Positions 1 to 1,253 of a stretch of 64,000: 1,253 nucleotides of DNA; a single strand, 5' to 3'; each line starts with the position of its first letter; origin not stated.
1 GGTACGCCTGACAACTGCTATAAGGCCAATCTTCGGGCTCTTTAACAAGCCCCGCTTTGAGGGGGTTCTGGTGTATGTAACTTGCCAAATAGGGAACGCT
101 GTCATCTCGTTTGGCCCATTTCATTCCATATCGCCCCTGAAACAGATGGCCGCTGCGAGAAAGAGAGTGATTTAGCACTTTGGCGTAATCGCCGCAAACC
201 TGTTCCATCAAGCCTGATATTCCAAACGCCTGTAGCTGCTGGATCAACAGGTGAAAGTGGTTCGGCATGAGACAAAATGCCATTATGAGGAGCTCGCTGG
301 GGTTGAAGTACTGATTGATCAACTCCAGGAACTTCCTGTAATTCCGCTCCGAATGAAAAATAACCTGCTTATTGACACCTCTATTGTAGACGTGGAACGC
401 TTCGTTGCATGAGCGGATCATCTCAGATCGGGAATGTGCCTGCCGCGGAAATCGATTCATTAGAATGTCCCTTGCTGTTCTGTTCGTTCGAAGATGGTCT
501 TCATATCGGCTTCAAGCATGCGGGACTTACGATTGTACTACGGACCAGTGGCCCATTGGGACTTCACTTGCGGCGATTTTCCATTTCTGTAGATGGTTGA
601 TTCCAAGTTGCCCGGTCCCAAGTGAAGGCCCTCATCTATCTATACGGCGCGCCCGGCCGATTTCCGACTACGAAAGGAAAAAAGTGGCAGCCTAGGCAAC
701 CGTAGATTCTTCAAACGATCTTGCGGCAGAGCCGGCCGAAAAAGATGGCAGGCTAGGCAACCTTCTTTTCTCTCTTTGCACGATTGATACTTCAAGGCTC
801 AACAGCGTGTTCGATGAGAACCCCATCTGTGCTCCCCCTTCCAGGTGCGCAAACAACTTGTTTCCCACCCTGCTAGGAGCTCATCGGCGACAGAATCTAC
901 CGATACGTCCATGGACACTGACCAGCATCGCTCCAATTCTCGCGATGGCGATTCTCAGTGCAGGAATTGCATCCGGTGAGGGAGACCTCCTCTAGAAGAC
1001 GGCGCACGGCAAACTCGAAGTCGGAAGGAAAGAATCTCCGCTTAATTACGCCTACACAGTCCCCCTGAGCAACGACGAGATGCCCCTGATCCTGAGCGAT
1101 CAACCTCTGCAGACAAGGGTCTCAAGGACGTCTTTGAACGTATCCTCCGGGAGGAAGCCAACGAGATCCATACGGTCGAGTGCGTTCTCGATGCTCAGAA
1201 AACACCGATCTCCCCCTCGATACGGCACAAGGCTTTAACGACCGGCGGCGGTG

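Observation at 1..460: RAYT/IS200-family Y1 transposase at the window edge, missed by the ORF track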

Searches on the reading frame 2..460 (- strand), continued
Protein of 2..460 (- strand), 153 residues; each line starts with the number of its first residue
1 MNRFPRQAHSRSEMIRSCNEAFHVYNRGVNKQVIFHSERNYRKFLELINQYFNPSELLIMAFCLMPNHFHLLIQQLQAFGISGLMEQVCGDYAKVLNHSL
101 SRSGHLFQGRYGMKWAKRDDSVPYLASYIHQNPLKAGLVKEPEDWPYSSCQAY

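Call 50: predict_structure(alignment_id=A1)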
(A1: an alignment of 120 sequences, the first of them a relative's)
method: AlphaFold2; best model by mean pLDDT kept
length: 199 residues; sequences in the alignment: 120
mean_pLDDT: 92.5   pTM: 0.89
mean pLDDT of the five models: 92.5, 92.0, 91.6, 91.5, 91.0
residues with pLDDT >= 90: 162; 70-90: 25; 50-70: 12; < 50: 0
segments of 3 or more residues with pLDDT < 50: none
pLDDT, mean of each block of 10 residues (from residue 1): 70 96 97 97 99 98 99 98 98 97 95 90 94 97 98 96 95 86 72 76
secondary structure, 60 per line:
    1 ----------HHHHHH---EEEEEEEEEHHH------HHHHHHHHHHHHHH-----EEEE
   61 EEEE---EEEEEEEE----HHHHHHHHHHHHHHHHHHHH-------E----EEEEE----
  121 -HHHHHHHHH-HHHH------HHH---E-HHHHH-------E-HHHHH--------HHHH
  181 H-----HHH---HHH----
elements in order: H11-16 E20-28 H38-51 E57-64 E68-75 H80-99 E112-116 H122-130 H132-135 H150-154 H164-168 H177-181

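Call 54: fold_search(model_id=the predicted structure, library=pdb)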
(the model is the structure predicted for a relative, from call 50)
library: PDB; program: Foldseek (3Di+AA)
matches with E <= 10: 1453; with E <= 0.001: 20
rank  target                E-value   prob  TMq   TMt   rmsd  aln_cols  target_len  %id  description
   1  4er8_A                4.1e-08  1.00  0.61  0.73   5.7       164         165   16  Structure of the REP associates tyrosine transposase bound to a REP hairpin (released 2012-08-15)
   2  2vjv_A                1.8e-04  1.00  0.43  0.65   2.5       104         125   12  Crystal structure of the IS608 transposase in complex with left end 26-mer DNA hairpin and a 6-mer DNA representing th (released 2008-02-19)
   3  2xm3_C                2.0e-04  1.00  0.36  0.53   4.0       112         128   18  Deinococcus radiodurans ISDra2 Transposase Left end DNA complex (released 2010-10-13)
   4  2xm3_A                2.0e-04  1.00  0.36  0.52   4.0       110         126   19  Deinococcus radiodurans ISDra2 Transposase Left end DNA complex (released 2010-10-13)
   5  2a6m_B                2.1e-04  1.00  0.44  0.57  15.2       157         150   14  Crystal Structure of the ISHp608 Transposase (released 2005-10-25)
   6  2xo6_A                2.2e-04  1.00  0.42  0.59   3.0       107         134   15  DEINOCOCCUS RADIODURANS ISDRA2 TRANSPOSASE Y132F MUTANT COMPLEXED WITH LEFT END RECOGNITION AND CLEAVAGE SITE (released 2010-10-13)
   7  2xm3_D                2.7e-04  1.00  0.41  0.60   3.5       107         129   15  Deinococcus radiodurans ISDra2 Transposase Left end DNA complex (released 2010-10-13)
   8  2xqc_D                2.7e-04  1.00  0.39  0.55   9.9       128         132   18  DEINOCOCCUS RADIODURANS ISDRA2 TRANSPOSASE COMPLEXED WITH LEFT END RECOGNITION AND CLEAVAGE SITE AND ZN (released 2010-10-13)
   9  2xma_B                2.8e-04  1.00  0.39  0.55   3.1       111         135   16  DEINOCOCCUS RADIODURANS ISDRA2 TRANSPOSASE RIGHT END DNA COMPLEX (released 2010-10-13)
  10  2a6o_A                2.8e-04  1.00  0.43  0.55  13.1       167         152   10  Crystal Structure of the ISHp608 Transposase in Complex with Stem-loop DNA (released 2005-10-25)
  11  2f4f_A                3.0e-04  1.00  0.42  0.60  13.2       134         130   17  Crystal structure of IS200 transposase (released 2005-12-13)
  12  2vju_A                3.4e-04  1.00  0.42  0.62   2.7       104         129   12  Crystal structure of the IS608 transposase in complex with the complete Right end 35-mer DNA and manganese (released 2008-02-19)
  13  2xo6_D                3.6e-04  1.00  0.40  0.59   3.2       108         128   17  DEINOCOCCUS RADIODURANS ISDRA2 TRANSPOSASE Y132F MUTANT COMPLEXED WITH LEFT END RECOGNITION AND CLEAVAGE SITE (released 2010-10-13)
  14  2xma_E                3.8e-04  1.00  0.39  0.52   8.0       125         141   18  DEINOCOCCUS RADIODURANS ISDRA2 TRANSPOSASE RIGHT END DNA COMPLEX (released 2010-10-13)
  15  2xm3_B                4.1e-04  1.00  0.38  0.56   3.4       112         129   18  Deinococcus radiodurans ISDra2 Transposase Left end DNA complex (released 2010-10-13)
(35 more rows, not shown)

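Call 57: search_protein_families(library=pfam, proteins=[P0001], max_evalue=0.1)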
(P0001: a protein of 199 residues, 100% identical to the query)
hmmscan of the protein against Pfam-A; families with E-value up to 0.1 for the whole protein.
P0001 (199 aa): 1 family
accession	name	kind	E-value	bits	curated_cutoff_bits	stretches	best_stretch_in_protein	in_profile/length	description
PF01797.21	Y1_Tnp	-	4.5e-11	43.4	23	1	23-132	8-121/121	Transposase IS200 like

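Call 58: find_encoding_contigs(protein=P0011, flank=10000, max_places=2)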
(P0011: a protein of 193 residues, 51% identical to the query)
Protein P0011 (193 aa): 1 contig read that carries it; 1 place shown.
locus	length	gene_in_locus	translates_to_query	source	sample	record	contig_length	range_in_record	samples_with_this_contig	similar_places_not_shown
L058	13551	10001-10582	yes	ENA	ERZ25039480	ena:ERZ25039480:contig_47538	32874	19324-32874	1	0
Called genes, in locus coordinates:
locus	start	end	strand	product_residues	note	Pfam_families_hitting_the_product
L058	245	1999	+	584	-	PF13584:BatD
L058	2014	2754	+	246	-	PF13432:TPR_16 (faint), PF00515:TPR_1, PF07719:TPR_2, PF13414:TPR_11 (weak), PF06347:SH3_4 (faint), PF08239:SH3_3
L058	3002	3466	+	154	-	PF00072:Response_reg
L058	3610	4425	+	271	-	PF00072:Response_reg, PF00196:GerE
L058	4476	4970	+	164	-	PF01814:Hemerythrin (weak)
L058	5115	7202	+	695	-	PF00456:Transketolase_N, PF02779:Transket_pyr, PF02780:Transketolase_C, PF22613:Transketolase_C_1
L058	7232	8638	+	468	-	PF07690:MFS_1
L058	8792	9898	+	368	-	PF01103:Omp85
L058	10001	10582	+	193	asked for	PF01797:Y1_Tnp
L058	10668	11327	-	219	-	-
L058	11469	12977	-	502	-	PF00149:Metallophos, PF02872:5_nucleotid_C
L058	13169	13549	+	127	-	?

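Call 59: find_encoding_contigs(protein=P0038, flank=10000, max_places=2)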
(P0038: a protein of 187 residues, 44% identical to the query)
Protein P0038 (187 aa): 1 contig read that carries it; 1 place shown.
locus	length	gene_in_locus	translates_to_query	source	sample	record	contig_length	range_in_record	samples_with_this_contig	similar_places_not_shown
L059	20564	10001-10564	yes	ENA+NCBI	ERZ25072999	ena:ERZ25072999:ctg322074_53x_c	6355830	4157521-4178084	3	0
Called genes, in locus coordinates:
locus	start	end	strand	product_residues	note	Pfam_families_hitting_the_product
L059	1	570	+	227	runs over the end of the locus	PF00578:AhpC-TSA, PF08534:Redoxin, PF00255:GSHPx (weak), PF00085:Thioredoxin, PF13905:Thioredoxin_8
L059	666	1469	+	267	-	PF09858:DUF2085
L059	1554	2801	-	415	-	PF00109:ketoacyl-synt, PF00108:Thiolase_N (faint), PF02801:Ketoacyl-synt_C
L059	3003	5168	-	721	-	PF04151:PPC (faint)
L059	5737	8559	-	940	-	PF00929:RNase_T, PF00270:DEAD (weak), PF04851:ResIII (faint), PF13307:Helicase_C_2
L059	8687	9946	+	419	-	PF11258:DUF3048, PF17479:DUF3048_C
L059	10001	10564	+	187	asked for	PF01797:Y1_Tnp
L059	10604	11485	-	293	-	-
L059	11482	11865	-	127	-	-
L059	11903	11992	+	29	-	-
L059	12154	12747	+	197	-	PF07638:Sigma70_ECF, PF04542:Sigma70_r2, PF08281:Sigma70_r4_2, PF04545:Sigma70_r4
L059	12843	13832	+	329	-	-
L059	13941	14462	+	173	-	PF14803:Zn_ribbon_Nudix (weak), PF00293:NUDIX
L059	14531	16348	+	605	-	PF02518:HATPase_c, PF13589:HATPase_c_3, PF01119:DNA_mis_repair, PF08676:MutL_C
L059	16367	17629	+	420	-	PF02308:MgtC, PF13194:DUF4010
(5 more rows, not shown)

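Call 60: find_encoding_contigs(protein=P0030, flank=10000, max_places=2)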
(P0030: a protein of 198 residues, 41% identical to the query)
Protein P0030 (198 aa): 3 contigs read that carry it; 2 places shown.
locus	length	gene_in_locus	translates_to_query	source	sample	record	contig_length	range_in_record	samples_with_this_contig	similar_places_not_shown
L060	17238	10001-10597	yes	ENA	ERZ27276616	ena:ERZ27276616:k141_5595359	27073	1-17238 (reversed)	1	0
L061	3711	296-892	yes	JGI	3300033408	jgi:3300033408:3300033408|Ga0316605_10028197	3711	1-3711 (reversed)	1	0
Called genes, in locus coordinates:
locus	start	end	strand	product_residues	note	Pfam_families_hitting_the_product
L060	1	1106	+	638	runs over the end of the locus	PF16177:ACAS_N, PF00501:AMP-binding, PF13193:AMP-binding_C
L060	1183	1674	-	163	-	-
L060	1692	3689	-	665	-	PF03169:OPT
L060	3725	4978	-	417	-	PF05343:Peptidase_M42 (faint), PF01546:Peptidase_M20, PF07687:M20_dimer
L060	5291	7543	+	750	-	PF12371:TMEM131_like_N (faint), PF15780:ASH (weak), PF22066:Cep192_D8 (faint), PF07610:DUF1573 (weak), PF15780:ASH (weak), PF22073:Cep192_D4 (weak), PF22544:HYDIN_VesB_CFA65-like_Ig (weak), PF18962:Por_Secre_tail, +3 more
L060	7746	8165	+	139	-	PF13442:Cytochrome_CBB3 (faint), PF00034:Cytochrom_C (weak)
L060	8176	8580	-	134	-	PF04892:VanZ-LLP1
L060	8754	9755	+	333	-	PF01063:Aminotran_4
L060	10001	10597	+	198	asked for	PF01797:Y1_Tnp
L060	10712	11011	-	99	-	-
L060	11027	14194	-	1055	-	PF00873:ACR_tran, PF03176:MMPL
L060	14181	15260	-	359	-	PF25919:BSH_CusB (faint), PF25876:HH_MFP_RND, PF25893:HH_CzcB (faint), PF25954:Beta-barrel_RND_2 (weak), PF25975:CzcB_C (weak), PF25989:YknX_C (weak)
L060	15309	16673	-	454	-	PF02321:OEP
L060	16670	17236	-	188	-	?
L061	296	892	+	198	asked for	PF01797:Y1_Tnp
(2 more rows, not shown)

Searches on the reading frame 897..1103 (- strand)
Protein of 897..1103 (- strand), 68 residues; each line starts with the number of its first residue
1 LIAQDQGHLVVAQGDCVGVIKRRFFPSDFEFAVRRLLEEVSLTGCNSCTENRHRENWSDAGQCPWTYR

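Call 57: search_protein_families(library=pfam, proteins=[window:897-1103:-], max_evalue=0.1)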
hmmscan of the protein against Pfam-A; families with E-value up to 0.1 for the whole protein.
window:897-1103:- (68 aa): 1 family
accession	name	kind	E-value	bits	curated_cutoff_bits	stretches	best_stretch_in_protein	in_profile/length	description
PF14446.12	Prok-RING_1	-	0.032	14.6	29.1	1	44-63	22-41/54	Prokaryotic RING finger family 1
